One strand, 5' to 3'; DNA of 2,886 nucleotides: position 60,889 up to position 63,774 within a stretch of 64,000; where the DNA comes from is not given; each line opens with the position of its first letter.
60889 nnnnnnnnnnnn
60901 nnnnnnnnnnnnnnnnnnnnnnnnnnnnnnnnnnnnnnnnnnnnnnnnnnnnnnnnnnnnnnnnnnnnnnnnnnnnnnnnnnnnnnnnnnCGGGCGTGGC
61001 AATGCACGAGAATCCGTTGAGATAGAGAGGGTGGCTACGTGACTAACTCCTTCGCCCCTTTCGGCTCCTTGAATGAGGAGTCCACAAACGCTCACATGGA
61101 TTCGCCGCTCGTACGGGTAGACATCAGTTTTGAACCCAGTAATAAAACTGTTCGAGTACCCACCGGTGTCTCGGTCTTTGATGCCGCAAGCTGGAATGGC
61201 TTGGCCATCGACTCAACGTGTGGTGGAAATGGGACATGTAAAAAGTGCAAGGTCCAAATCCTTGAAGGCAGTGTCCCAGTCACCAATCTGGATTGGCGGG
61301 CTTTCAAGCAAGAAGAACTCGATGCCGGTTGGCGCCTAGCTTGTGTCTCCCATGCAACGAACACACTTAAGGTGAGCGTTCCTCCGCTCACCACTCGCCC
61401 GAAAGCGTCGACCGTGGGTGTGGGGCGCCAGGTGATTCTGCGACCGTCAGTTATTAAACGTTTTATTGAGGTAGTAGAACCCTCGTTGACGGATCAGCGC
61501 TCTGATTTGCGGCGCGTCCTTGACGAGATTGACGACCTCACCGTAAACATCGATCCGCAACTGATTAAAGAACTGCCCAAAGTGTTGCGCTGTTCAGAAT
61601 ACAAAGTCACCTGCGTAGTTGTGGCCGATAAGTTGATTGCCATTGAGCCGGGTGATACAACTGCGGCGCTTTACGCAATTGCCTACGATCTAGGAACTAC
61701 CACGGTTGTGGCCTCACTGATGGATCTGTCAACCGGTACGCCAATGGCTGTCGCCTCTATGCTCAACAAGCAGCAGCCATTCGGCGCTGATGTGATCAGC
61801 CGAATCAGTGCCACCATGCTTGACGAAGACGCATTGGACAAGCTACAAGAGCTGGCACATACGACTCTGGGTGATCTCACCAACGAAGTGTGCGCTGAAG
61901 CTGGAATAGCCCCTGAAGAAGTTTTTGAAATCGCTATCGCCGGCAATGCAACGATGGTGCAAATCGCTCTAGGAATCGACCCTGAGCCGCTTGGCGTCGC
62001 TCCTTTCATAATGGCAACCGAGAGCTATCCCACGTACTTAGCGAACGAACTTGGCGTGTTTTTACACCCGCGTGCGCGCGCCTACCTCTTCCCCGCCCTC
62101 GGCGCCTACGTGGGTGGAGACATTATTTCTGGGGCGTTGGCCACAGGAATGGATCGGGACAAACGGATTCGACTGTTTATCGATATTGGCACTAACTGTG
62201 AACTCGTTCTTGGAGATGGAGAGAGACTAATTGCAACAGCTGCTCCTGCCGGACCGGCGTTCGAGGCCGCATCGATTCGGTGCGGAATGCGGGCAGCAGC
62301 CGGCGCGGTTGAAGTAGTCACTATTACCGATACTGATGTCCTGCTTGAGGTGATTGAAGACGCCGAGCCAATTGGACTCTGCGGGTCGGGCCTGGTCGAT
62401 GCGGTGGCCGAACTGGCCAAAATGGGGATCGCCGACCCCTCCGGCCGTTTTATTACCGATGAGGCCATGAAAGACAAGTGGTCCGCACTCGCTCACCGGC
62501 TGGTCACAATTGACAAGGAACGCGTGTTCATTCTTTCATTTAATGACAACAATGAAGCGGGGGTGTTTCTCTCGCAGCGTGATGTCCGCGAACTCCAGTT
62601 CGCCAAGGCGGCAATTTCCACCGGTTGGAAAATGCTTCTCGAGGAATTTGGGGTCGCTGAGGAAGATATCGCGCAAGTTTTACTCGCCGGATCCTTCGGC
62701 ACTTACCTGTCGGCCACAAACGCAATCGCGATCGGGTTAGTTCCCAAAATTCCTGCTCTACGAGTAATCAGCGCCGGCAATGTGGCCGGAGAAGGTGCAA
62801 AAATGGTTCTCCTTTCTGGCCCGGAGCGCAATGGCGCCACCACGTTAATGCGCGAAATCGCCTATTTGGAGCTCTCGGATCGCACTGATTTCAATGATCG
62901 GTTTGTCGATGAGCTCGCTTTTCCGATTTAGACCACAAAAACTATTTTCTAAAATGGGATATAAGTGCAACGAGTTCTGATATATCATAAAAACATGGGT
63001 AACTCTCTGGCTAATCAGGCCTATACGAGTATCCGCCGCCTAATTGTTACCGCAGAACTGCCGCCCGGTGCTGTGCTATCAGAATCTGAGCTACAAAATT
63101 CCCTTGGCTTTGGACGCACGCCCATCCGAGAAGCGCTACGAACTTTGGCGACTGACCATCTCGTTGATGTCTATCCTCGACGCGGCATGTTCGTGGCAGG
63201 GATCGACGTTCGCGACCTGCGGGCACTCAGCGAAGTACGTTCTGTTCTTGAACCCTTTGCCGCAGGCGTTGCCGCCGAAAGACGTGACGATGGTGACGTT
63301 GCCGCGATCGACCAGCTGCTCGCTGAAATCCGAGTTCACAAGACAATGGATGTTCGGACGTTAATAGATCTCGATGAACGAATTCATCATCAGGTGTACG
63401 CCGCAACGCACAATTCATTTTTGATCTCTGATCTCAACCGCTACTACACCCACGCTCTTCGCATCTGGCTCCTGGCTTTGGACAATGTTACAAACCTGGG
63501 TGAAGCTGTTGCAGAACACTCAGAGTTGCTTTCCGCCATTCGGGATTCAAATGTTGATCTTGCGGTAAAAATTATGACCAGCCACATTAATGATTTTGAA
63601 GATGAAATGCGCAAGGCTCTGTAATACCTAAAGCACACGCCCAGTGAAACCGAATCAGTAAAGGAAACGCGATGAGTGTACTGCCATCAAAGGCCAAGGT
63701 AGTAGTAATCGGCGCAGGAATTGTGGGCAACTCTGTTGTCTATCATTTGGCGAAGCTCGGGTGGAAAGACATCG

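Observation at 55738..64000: Self-contained corrinoid methyl-transfer module built around a non-pyrrolysine MttB homologue in an aerobic-type actinobacterial genome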

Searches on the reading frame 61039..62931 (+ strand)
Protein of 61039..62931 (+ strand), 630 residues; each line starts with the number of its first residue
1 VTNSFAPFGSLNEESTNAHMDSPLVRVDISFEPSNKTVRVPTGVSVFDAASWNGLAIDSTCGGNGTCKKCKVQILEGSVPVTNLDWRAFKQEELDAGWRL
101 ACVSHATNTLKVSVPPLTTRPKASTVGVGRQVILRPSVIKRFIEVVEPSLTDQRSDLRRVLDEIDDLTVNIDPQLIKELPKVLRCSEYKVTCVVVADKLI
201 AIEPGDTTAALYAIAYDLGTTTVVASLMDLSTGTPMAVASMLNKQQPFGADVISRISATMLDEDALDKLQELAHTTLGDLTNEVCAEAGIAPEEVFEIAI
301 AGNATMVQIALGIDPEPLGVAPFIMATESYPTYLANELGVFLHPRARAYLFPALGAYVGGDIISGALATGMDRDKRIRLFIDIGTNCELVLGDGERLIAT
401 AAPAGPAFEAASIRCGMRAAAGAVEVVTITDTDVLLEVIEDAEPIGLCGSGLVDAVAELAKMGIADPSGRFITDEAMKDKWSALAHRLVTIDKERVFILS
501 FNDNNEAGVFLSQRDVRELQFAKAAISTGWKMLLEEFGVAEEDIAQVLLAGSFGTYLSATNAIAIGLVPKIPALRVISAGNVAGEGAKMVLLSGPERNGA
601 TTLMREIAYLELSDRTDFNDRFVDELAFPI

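Call 3: search_protein_families(library=pfam, proteins=[window:61039-62931:+])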
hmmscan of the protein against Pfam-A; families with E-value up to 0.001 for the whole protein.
window:61039-62931:+ (630 aa): 4 families
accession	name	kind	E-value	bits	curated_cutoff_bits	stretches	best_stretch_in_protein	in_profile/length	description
PF14574.11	RACo_C_ter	-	2.3e-72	243.7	27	1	377-629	2-250/261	C-terminal domain of RACo the ASKHA domain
PF17651.6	Raco_middle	-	4.5e-55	186.2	26.8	1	212-373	1-162/163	RACo middle region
PF17650.6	RACo_linker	-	1.2e-20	73.5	26.2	1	130-208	4-85/86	RACo linker region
PF00111.32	Fer2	-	1.6e-11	44.4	21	1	32-106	4-76/77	2Fe-2S iron-sulfur cluster binding domain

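Call 4: search_protein_families(library=ncbifam, proteins=[window:61039-62931:+])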
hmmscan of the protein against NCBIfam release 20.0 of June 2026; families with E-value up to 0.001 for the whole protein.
window:61039-62931:+ (630 aa): 11 families
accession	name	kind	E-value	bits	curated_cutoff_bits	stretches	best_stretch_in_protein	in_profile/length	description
NF040756.1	corr_regen_AcsV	exception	2.5e-127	425.9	800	2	137-624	127-619/632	corrinoid activation/regeneration protein AcsV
TIGR04270.1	Rama_corrin_act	subfamily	1.2e-28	99.7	500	1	212-627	1-415/534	methylamine methyltransferase corrinoid protein reductive activase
TIGR01941.1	nqrF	equivalog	6e-13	48.5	295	1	32-115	38-121/405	NADH:ubiquinone reductase (Na(+)-transporting) subunit F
NF058606.1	GlBtMonoRdsGbcB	equivalog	5.3e-09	35.4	500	1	23-112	274-360/362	glycine betaine monooxygenase reductase subunit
NF004317.0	PRK05713.1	equivalog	5e-08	32.5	338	1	35-114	8-84/312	iron-sulfur-binding ferredoxin reductase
TIGR02008.1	fdx_plant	subfamily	1.3e-06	28.1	81.15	1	34-112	13-88/97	ferredoxin [2Fe-2S]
NF007964.0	PRK10684.1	equivalog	6.5e-06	25.3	383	1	33-112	256-332/333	NADH oxidoreductase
TIGR02160.1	PA_CoA_Oxy5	hypoth_equivalog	3.4e-05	22.8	420.8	1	25-107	263-343/352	1,2-phenylacetyl-CoA epoxidase subunit PaaE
NF045803.1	MethMoxFADbindMmoC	equivalog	0.00029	19.7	500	1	45-116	23-93/343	aromatic/alkene monooxygenase hydroxylase FAD-binding subunit MmoC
NF041393.1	Frdxn_Halo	equivalog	0.00048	20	150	0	37-107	39-107/128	ferredoxin Fer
TIGR02007.1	fdx_isc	equivalog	0.00061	19.9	132.1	0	30-105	10-83/110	ISC system 2Fe-2S type ferredoxin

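Call 52: search_solved_structures(query=window:61039-62931:+, show_alignments=1)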
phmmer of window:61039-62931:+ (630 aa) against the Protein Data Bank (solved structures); distinct sequences matched with E-value up to 0.001: 21.
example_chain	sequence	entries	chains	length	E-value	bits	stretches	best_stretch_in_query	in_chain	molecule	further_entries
3zyy_X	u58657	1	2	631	5.5e-98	332.5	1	28-625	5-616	IRON-SULFUR CLUSTER BINDING PROTEIN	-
4c1n_K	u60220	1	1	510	5.2e-85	289.6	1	142-625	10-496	IRON-SULFUR CLUSTER BINDING PROTEIN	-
4c1n_I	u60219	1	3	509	5.4e-85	289.6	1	142-625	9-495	IRON-SULFUR CLUSTER BINDING PROTEIN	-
6iri_A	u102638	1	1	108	8.9e-07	31.3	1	34-113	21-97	Ferredoxin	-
3p63_A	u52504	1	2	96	6.7e-06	28.4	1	32-110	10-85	Ferredoxin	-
1rfk_A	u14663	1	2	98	8.6e-06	28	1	32-110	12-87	Ferredoxin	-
3b2g_A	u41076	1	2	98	9.7e-05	24.5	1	32-109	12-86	Ferredoxin-1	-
8a1t_F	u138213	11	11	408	0.00012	24.2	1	26-105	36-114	Na(+)-translocating NADH-quinone reductase subunit F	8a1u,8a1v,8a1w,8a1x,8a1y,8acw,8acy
7xk3_F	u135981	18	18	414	0.00012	24.2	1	26-105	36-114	Na(+)-translocating NADH-quinone reductase subunit F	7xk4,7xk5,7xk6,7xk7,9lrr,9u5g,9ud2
7s3d_X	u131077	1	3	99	0.00014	24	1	32-111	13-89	2Fe-2S ferredoxin-type domain-containing protein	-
1roe_A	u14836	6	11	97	0.00033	22.8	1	33-112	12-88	FERREDOXIN | Ferredoxin-1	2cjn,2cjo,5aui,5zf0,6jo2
6khi_1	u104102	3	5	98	0.00033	22.8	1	33-112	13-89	Ferredoxin-1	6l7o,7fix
1a70_A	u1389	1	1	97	0.00037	22.6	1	33-111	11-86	FERREDOXIN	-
6vjv_A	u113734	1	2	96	0.0004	22.5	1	38-105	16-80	Ferredoxin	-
29ki_A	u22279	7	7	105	0.0004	22.5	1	32-110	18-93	Ferredoxin-1, chloroplastic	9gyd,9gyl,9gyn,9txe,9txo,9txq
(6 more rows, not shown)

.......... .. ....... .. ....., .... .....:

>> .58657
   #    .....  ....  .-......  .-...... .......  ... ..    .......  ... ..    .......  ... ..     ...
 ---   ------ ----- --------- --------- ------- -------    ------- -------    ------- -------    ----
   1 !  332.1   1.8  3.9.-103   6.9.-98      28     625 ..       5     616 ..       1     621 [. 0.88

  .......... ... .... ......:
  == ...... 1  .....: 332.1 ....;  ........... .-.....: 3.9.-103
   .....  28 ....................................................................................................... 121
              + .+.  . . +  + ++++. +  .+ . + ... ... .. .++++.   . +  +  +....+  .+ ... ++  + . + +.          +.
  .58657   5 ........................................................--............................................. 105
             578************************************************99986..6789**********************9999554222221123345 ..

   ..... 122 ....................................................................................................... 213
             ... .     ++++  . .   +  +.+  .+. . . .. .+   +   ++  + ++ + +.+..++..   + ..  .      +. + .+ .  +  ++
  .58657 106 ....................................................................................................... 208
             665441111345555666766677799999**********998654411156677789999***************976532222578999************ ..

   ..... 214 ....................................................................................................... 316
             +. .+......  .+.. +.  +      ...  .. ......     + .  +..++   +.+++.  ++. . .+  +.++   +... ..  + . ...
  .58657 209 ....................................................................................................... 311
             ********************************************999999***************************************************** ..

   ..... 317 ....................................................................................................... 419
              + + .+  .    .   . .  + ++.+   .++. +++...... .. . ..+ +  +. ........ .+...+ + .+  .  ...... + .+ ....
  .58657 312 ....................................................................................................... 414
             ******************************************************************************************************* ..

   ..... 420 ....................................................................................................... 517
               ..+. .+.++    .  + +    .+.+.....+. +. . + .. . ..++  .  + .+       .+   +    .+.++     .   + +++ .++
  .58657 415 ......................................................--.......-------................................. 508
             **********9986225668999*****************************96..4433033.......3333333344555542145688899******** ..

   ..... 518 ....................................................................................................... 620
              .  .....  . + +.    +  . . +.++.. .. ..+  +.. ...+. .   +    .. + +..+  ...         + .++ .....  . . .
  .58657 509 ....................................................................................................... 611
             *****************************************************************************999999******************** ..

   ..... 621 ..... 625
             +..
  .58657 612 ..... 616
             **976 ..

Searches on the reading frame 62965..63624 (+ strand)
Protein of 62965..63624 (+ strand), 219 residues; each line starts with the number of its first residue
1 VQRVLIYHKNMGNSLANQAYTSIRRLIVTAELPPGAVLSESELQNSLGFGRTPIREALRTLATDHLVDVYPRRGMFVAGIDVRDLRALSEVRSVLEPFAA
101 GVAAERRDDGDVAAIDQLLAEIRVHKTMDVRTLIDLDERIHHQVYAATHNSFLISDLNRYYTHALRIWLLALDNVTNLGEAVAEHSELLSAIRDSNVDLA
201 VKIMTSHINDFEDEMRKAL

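Call 3: search_protein_families(library=pfam, proteins=[window:62965-63624:+])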
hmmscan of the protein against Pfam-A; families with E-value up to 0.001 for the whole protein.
window:62965-63624:+ (219 aa): 2 families
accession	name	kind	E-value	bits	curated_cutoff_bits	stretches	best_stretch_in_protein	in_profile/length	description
PF07729.17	FCD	-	5.6e-24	85.4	24.3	1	88-209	2-124/125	FCD domain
PF00392.27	GntR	-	7e-17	61.3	27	1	15-77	1-64/64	Bacterial regulatory proteins, gntR family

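Call 4: search_protein_families(library=ncbifam, proteins=[window:62965-63624:+])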
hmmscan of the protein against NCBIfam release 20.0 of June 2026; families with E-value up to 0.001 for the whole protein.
window:62965-63624:+ (219 aa): 11 families
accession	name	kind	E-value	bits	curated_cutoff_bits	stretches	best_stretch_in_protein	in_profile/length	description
TIGR03338.1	phnR_burk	equivalog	1.2e-24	87.1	271.5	1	13-210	10-208/212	phosphonate utilization associated transcriptional regulator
NF003011.0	PRK03837.1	subfamily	4.2e-15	56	260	2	84-213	103-231/241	transcriptional regulator NanR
NF008576.0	PRK11534.1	equivalog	7.4e-13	48.7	218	1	15-208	8-210/225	DNA-binding transcriptional regulator CsiR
NF007442.0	PRK09990.1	equivalog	1.7e-12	47.3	301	1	12-215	8-235/256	transcriptional regulator GlcC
NF008504.0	PRK11414.1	equivalog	7.3e-12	45.5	225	1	14-196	11-196/221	GntR family transcriptional regulator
NF007741.0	PRK10421.1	equivalog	1.3e-09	37.8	311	1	89-217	102-235/262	transcriptional regulator LldR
NF007001.0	PRK09464.1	equivalog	1.4e-05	24.8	330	0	17-208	13-225/254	pyruvate dehydrogenase complex transcriptional repressor PdhR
TIGR02018.2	his_ut_repres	equivalog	2.2e-05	23.9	220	1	21-83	6-69/226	histidine utilization transcriptional repressor HutC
NF007588.0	PRK10225.1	equivalog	5.6e-05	22.5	442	0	21-79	16-75/257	Uxu operon transcriptional regulator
NF052282.1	PLP_TF_PdxR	equivalog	0.00013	21.2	320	1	15-82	2-70/448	MocR-like pyridoxine biosynthesis transcription factor PdxR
NF011575.0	PRK14999.1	equivalog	0.00024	20.5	424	1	34-131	33-125/241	histidine utilization repressor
